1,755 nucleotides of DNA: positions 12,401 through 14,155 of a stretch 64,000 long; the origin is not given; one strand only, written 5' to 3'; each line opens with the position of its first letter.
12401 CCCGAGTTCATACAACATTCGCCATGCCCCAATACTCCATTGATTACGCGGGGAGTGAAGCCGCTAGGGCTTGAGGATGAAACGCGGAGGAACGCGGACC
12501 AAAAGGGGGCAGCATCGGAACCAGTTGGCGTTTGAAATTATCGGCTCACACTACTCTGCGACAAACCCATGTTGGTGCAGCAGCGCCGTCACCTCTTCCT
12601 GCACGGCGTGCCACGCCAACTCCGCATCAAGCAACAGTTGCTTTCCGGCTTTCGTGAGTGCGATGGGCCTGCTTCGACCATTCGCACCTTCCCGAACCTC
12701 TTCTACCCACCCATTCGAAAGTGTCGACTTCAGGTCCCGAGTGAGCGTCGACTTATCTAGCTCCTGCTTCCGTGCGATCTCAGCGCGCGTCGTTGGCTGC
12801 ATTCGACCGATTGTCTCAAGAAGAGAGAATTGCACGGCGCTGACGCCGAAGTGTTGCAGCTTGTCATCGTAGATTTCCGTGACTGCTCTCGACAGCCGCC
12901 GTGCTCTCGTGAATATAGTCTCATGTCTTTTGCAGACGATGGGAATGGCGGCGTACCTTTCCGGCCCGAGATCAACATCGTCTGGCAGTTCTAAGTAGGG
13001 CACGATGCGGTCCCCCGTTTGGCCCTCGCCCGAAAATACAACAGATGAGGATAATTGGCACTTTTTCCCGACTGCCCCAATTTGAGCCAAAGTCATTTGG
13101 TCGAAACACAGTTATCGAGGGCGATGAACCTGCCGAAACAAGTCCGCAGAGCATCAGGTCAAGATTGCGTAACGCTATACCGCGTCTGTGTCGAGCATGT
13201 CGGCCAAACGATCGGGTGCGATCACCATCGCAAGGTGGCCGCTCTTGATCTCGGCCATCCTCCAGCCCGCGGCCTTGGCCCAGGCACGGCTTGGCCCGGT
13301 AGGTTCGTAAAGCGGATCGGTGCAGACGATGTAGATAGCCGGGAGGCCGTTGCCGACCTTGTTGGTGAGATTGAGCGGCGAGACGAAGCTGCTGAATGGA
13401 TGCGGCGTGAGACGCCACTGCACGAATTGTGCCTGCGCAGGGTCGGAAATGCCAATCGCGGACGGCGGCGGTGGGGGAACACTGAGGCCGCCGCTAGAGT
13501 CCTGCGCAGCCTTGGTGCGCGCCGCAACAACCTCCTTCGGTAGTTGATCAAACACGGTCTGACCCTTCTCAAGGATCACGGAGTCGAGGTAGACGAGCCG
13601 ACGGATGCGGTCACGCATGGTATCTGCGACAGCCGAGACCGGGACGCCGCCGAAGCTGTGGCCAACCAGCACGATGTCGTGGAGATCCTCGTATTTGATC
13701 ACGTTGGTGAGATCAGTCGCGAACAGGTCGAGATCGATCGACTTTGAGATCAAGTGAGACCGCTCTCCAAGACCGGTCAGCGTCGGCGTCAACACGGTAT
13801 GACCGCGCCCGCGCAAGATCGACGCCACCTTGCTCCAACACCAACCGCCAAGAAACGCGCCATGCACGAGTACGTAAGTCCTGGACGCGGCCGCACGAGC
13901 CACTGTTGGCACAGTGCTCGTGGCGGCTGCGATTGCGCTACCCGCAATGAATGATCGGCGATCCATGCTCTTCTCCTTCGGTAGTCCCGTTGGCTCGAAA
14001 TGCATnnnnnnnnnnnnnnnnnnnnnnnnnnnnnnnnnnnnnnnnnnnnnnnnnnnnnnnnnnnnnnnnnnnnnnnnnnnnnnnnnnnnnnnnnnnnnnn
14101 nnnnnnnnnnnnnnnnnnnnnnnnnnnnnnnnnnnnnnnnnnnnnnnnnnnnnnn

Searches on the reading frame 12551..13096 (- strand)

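Call 56: search_protein_families(library=pfam, proteins=[window:12551-13096:-], max_evalue=0.001)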
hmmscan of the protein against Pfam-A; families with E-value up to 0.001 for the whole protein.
window:12551-13096:- (181 aa): 3 families
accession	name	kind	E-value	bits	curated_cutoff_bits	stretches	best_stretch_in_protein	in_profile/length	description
PF12802.13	MarR_2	-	1.8e-07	31.6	27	1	83-142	1-61/61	MarR family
PF01047.28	MarR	-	4.5e-07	30.1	24.6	1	86-141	2-57/59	MarR family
PF25213.1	HVO_A0261_N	-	0.00023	21.4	35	1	83-136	7-58/86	HVO_A0261 N-terminal domain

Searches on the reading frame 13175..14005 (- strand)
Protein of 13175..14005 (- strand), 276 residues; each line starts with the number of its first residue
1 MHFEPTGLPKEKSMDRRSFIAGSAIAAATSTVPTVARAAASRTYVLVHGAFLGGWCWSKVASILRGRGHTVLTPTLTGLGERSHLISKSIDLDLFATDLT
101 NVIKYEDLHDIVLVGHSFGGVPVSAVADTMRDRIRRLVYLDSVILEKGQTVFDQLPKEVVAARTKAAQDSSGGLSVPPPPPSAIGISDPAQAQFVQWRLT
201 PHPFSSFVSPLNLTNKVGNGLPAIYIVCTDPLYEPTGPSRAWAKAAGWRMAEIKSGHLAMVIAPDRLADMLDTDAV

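Call 40: find_encoding_contigs(protein=window:13175-14005:-, flank=6000, max_places=8)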
Protein window:13175-14005:- (276 aa): no gene with exactly this product is on record in the collection.

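Call 56: search_protein_families(library=pfam, proteins=[window:13175-14005:-], max_evalue=0.001)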
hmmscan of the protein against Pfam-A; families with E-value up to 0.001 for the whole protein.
window:13175-14005:- (276 aa): 4 families
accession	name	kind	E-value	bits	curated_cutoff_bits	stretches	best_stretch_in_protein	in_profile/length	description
PF12697.13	Abhydrolase_6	-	2.3e-21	77.9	26.3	1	45-269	2-216/217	Alpha/beta hydrolase family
PF00561.26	Abhydrolase_1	-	1.5e-09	38.3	25.8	1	45-149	4-103/245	alpha/beta hydrolase fold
PF12695.13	Abhydrolase_5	-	4.2e-05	23.8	27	1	72-143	18-90/164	Alpha/beta hydrolase family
PF12146.15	Hydrolase_4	-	0.00011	22.1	27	1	42-144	5-111/239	Serine aminopeptidase, S33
